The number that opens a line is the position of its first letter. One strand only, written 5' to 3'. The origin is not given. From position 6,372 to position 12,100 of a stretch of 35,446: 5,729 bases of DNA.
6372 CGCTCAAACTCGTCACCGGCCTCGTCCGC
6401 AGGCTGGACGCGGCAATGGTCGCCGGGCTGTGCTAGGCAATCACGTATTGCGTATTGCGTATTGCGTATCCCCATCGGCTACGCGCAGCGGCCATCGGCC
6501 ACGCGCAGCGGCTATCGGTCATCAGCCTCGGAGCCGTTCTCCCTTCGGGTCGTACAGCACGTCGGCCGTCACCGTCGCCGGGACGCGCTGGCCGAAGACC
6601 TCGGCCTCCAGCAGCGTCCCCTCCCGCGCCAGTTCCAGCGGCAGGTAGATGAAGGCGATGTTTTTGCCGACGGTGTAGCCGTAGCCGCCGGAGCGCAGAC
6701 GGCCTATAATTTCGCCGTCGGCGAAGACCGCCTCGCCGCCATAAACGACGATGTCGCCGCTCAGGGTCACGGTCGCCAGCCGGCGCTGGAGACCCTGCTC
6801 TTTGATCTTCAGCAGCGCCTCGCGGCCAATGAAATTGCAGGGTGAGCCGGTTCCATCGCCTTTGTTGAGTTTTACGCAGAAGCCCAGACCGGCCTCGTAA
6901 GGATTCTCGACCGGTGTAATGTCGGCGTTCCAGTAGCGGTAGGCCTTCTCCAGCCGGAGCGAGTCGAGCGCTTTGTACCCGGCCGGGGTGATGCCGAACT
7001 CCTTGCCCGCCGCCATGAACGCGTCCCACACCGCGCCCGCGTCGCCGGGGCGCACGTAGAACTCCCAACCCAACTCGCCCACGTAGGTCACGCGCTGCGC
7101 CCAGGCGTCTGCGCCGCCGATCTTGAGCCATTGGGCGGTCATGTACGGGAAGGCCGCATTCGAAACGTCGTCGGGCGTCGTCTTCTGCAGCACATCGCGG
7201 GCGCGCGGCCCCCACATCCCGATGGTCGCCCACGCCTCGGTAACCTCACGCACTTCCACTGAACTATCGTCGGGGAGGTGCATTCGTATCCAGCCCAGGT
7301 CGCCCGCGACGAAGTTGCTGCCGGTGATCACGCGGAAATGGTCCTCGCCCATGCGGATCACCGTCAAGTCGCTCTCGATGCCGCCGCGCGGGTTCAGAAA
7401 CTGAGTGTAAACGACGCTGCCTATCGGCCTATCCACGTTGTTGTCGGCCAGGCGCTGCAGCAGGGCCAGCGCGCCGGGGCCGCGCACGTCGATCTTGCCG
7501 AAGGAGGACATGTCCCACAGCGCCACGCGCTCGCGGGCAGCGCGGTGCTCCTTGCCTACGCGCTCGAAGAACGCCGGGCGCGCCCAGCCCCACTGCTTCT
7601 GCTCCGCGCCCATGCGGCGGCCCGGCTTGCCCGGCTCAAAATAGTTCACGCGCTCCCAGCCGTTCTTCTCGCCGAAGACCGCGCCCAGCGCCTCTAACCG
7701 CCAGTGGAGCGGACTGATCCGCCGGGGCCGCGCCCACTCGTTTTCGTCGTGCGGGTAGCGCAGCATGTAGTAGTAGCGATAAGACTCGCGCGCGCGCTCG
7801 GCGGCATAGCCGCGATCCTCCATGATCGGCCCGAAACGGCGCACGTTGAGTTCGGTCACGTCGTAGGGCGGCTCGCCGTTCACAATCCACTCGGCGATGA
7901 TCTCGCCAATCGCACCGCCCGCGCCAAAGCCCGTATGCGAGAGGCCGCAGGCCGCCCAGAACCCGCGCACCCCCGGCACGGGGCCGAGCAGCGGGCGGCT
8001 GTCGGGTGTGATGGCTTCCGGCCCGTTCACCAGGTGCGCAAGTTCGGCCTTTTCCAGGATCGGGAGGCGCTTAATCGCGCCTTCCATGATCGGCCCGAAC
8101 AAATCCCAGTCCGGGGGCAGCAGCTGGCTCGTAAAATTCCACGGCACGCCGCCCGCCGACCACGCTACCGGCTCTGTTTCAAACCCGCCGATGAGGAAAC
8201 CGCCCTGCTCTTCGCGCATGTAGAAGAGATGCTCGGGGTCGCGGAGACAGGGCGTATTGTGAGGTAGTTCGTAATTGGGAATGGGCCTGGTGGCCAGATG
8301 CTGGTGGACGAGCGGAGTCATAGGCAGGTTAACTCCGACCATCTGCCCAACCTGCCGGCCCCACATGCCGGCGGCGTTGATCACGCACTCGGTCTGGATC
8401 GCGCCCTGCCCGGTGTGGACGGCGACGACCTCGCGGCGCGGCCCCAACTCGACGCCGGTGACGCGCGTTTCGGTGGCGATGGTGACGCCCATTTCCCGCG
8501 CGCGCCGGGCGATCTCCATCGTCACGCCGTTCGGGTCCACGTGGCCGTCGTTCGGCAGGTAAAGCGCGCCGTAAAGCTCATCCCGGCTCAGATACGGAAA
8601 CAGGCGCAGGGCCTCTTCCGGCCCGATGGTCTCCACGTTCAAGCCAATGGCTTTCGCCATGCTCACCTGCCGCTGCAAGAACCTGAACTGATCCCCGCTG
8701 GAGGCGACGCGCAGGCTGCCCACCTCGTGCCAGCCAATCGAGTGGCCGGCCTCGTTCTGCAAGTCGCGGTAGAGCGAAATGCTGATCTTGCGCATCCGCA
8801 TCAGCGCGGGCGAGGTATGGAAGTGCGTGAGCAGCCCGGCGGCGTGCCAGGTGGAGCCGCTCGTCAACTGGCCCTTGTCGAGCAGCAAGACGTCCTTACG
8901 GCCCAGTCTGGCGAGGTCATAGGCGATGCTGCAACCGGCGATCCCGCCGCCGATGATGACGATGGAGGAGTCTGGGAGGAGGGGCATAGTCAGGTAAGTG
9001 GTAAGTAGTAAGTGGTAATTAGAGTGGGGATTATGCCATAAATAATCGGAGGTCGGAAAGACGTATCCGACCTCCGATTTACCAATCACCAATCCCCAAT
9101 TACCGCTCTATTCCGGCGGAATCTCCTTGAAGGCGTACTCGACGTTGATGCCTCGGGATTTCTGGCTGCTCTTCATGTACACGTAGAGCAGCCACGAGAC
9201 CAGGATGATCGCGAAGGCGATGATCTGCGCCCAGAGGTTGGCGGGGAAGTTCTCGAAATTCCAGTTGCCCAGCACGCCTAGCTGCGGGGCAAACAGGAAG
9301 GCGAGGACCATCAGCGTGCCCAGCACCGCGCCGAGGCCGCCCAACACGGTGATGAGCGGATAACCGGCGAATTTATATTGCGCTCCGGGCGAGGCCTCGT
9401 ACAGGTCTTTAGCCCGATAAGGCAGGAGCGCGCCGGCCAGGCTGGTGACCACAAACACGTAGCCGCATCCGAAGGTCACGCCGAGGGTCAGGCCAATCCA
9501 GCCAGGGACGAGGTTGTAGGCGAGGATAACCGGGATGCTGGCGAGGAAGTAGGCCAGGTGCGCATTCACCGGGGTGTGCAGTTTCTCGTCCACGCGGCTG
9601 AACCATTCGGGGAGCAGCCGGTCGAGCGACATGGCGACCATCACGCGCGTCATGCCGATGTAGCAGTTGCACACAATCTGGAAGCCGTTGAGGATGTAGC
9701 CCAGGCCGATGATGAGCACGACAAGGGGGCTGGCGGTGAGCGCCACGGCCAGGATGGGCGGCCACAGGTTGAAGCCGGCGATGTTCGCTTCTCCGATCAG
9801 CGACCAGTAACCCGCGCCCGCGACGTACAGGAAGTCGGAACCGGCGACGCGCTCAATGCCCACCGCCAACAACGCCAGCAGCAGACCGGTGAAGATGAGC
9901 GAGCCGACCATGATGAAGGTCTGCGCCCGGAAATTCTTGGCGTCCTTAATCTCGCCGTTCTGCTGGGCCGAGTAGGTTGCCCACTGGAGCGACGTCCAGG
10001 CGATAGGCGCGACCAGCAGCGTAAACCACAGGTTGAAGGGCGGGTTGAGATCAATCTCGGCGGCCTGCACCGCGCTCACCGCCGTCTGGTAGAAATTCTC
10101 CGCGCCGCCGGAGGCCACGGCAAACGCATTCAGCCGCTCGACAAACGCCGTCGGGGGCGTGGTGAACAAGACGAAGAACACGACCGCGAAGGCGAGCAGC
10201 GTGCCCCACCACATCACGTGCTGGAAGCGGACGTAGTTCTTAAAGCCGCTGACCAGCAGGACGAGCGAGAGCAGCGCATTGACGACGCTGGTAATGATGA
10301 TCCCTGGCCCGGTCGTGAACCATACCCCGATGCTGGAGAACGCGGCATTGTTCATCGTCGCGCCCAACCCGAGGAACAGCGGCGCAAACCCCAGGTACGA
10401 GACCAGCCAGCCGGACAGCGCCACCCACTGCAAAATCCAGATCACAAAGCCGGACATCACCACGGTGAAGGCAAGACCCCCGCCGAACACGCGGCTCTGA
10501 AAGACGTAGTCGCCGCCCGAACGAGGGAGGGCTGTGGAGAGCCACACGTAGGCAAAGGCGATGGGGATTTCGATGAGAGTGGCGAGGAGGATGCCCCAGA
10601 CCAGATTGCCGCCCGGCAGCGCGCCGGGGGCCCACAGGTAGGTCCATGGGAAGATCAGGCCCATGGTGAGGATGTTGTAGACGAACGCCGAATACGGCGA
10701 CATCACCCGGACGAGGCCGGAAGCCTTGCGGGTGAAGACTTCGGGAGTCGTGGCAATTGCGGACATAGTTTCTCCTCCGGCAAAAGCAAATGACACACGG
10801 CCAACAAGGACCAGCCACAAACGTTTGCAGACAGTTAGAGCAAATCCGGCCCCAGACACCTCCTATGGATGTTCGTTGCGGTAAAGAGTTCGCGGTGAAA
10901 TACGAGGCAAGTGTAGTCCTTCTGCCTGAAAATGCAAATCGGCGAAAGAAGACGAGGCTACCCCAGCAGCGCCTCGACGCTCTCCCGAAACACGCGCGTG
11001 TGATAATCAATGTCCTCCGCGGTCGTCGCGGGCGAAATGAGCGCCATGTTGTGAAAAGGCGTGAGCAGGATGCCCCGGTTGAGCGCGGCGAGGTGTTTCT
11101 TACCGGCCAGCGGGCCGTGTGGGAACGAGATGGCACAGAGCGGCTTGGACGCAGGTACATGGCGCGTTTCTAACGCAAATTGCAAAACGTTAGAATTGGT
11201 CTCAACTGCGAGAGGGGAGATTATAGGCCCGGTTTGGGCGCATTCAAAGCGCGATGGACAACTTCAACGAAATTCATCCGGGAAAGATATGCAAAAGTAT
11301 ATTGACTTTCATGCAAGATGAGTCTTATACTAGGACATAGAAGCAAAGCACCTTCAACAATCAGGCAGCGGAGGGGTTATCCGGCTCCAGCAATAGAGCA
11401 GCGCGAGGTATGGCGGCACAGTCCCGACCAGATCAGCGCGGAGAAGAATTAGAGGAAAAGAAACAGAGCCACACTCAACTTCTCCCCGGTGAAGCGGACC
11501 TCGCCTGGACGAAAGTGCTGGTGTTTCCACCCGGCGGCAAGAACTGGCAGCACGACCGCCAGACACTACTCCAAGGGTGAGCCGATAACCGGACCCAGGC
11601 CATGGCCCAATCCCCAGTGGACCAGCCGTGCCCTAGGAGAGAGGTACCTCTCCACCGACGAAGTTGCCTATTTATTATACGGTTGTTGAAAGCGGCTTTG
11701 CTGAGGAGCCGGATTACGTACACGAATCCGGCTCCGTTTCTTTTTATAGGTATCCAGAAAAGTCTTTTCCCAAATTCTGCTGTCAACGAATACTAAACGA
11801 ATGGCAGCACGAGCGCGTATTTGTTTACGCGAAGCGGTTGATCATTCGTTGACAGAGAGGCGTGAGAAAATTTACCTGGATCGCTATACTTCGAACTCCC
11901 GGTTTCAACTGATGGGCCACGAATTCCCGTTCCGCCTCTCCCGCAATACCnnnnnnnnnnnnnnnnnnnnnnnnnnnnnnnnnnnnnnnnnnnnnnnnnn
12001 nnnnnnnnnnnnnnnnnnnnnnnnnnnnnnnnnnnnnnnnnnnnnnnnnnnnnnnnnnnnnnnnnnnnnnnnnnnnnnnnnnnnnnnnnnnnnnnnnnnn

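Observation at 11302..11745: Promoter-to-terminator unit of about 400 nt with no credible ORF and a long-range helix: candidate novel structured RNA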

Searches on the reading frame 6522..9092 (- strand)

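Call 11: search_protein_families(library=pfam, proteins=[window:6522-9092:-], max_evalue=0.01)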
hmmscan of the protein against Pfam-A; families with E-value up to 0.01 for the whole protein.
window:6522-9092:- (856 aa): 13 families
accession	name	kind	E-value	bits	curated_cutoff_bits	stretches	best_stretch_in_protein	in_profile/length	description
PF01571.26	GCV_T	-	7.6e-78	261.7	25.6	1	462-738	1-254/255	Aminomethyltransferase folate-binding domain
PF01266.30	DAO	-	1.4e-74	252.2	27.9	1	44-402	2-353/353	FAD dependent oxidoreductase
PF08669.17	GCV_T_C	-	3.3e-20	72.2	25.9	1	770-848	1-80/80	Glycine cleavage T-protein C-terminal barrel domain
PF16350.10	FAO_M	-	1.9e-13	50.8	27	1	405-460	1-56/56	FAD dependent oxidoreductase central domain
PF00890.30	FAD_binding_2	-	2.6e-09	37.2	20.4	1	44-246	2-206/414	FAD binding domain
PF07992.20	Pyr_redox_2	-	1.1e-07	32.1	26.1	1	43-85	2-44/291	Pyridine nucleotide-disulphide oxidoreductase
PF13450.12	NAD_binding_8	-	1.1e-06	29.3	21.9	1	46-81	1-37/68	NAD(P)-binding Rossmann-like domain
PF13738.12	Pyr_redox_3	-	9.8e-06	25.4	30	0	45-77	1-33/305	Pyridine nucleotide-disulphide oxidoreductase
PF00070.33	Pyr_redox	-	1.1e-05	26.3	22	0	43-66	1-24/82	Pyridine nucleotide-disulphide oxidoreductase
PF04820.20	Trp_halogenase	-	0.0032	16.8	21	0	184-252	154-222/458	Tryptophan halogenase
PF01134.28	GIDA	-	0.0037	16.8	22.1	1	44-71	2-29/391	Glucose inhibited division protein A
PF05834.18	Lycopene_cycl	-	0.0042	16.7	23.4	0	44-75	2-34/380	Lycopene cyclase protein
PF12831.13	FAD_oxidored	-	0.009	15.8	27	0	44-240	2-143/416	FAD dependent oxidoreductase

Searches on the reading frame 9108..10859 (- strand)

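Call 11: search_protein_families(library=pfam, proteins=[window:9108-10859:-], max_evalue=0.01)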
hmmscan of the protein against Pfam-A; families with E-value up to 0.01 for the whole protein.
window:9108-10859:- (583 aa): 1 family
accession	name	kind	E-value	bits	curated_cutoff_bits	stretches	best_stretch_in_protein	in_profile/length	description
PF13520.12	AA_permease_2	-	3.9e-15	56.2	27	1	64-529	14-412/427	Amino acid permease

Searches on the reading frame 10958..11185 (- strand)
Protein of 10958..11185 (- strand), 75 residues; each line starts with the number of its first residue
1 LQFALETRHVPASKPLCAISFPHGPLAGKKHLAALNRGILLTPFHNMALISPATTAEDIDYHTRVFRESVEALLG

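Call 11: search_protein_families(library=pfam, proteins=[window:10958-11185:-], max_evalue=0.01)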
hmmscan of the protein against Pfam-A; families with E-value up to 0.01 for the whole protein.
window:10958-11185:- (75 aa): 0 families

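Call 43: search_protein_families(library=pfam, max_evalue=1, proteins=[window:10961-11185:-])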
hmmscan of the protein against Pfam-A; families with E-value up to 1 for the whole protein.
seq(75 aa): 0 families
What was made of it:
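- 10958..11185 (-): Context: truncated pseudogene, the C-terminal end of a class-III aminotransferase. No Pfam hit (calls 11, 43).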

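Call 44: search_solved_structures(query=window:10961-11185:-, max_evalue=1)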
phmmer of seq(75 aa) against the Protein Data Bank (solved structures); distinct sequences matched with E-value up to 1: 2.
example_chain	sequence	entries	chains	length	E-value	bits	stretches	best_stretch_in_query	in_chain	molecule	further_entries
5ykt_A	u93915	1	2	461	8e-12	48.1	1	24-73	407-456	Probable aminotransferase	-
5ykr_A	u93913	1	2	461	8e-12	48.1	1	24-73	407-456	Probable aminotransferase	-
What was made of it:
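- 10958..11185 (-): PDB 5ykt residues 407-456, E 8e-12 (call 44).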

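Call 62: find_encoding_contigs(protein=window:10958-11185:-, flank=3000, max_places=10)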
Protein window:10958-11185:- (75 aa): no gene with exactly this product is on record in the collection.

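Call 63: find_encoding_contigs(protein=window:10961-11185:-, flank=3000, max_places=10)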
Protein seq(75 aa) (75 aa): no gene with exactly this product is on record in the collection.

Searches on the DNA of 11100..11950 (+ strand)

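Call 4: search_rna_families(source=window, start=11100, end=11950, threshold=evalue, max_evalue=10, show_alignments=3)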
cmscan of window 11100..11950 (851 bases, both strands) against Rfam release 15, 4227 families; matches with E-value up to 10: 3.
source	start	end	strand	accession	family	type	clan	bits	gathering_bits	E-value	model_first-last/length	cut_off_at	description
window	11434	11503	+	RF00220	Rhino_CRE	Cis-reg;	-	19.4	45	0.6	1-86/86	no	Human rhinovirus internal cis-acting regulatory element (CRE)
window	11703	11737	+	RF04357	Plastid-ndhA-ndhB-2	Intron;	CL00155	18.3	53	0.37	1-41/41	no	Plastid-ndhA-ndhB-2 group II-D5 intron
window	11545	11584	-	RF02939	COG2908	Cis-reg;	-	13.4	58.7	3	1-45/45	no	COG2908 RNA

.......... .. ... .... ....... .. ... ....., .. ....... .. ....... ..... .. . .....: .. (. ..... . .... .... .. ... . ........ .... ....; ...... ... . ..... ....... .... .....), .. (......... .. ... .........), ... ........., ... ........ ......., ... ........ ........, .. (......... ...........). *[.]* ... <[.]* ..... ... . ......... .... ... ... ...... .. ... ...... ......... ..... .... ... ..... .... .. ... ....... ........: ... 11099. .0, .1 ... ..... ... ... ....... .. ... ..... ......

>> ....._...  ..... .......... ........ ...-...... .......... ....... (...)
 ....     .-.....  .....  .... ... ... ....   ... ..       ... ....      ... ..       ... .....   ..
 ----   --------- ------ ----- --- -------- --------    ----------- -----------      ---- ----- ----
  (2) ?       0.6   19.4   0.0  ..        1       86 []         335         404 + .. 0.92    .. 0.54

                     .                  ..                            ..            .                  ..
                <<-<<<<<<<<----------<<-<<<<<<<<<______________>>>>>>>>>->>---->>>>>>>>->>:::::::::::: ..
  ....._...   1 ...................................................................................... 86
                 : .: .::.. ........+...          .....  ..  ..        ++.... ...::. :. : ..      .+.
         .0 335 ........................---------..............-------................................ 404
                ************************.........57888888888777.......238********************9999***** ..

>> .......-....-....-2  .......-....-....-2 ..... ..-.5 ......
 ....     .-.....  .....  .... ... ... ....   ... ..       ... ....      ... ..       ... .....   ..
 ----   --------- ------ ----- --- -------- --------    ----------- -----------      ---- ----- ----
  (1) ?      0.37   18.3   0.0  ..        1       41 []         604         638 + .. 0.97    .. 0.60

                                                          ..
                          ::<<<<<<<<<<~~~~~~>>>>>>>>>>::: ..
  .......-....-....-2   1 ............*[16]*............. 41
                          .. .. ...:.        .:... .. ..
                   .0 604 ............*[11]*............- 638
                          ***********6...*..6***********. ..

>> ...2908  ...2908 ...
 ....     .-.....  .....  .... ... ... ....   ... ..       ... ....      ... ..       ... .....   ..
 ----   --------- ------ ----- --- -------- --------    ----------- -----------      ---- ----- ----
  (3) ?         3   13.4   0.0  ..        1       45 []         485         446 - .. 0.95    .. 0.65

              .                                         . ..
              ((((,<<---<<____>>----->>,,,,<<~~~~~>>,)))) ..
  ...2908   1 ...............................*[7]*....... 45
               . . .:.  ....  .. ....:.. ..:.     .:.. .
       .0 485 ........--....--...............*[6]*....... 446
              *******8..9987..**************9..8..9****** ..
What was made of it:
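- On Evolutionarily supported structured RNA family (Rfam-type): Only chance-level hits at E up to 10 (call 4).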

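Call 18: search_dna_similar(query=window:11250-11900:+, collection=phages, mode=distant, max_evalue=1)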
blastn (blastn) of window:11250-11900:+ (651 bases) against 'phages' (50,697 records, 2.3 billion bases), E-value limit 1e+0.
No match.

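Call 19: search_dna_similar(query=window:11250-11900:+, collection=plasmids, mode=distant, max_evalue=1)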
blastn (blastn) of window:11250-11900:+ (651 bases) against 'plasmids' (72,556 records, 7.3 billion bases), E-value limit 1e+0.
Records with a match: 1; places in all: 1; records where one place covers at least 80% of the query: 0.
Best place of each record, by identity: 80-90% 1.
By first word of the organism name: Streptomyces 1.
By predicted mobility (MOB-suite, as given by PLSDB): non-mobilizable 1.
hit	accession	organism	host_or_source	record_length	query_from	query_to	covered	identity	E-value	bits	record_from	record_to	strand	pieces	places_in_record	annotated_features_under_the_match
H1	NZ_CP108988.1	Streptomyces sp. NBC_00723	-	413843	219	259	6%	83.7%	2e-1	45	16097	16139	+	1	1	none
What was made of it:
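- Tried and rejected: BLASTN: searches against phage and plasmid records found nothing (calls 18, 19).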

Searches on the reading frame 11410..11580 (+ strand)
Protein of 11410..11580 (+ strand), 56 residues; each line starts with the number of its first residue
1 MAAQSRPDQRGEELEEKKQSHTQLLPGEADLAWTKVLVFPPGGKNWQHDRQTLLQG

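Call 11: search_protein_families(library=pfam, proteins=[window:11410-11580:+], max_evalue=0.01)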
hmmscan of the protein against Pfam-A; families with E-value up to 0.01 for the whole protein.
window:11410-11580:+ (56 aa): 0 families

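Call 77: search_protein_representatives(protein=window:11410-11577:+)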
Query: 56 residues. Proteins with E-value up to 0.001 (for the whole library): 2; up to 1e-10: 0; up to 1e-30: 0. The best 2 are listed.
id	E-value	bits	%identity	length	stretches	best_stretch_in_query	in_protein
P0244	1.3e-07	47.4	43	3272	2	23-46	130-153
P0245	3.5e-04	36.7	45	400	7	18-47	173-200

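Call 79: search_protein_families(library=pfam, proteins=[P0245, P0244], max_evalue=0.001)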
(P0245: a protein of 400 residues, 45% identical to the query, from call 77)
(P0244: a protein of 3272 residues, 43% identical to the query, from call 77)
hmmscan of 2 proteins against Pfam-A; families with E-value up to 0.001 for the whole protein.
P0245 (400 aa): 0 families

P0244 (3272 aa): 1 family
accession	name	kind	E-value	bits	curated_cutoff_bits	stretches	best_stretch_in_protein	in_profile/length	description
PF14557.12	AphA_like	-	4.1e-05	23.8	27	0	282-336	65-119/174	Putative AphA-like transcriptional regulator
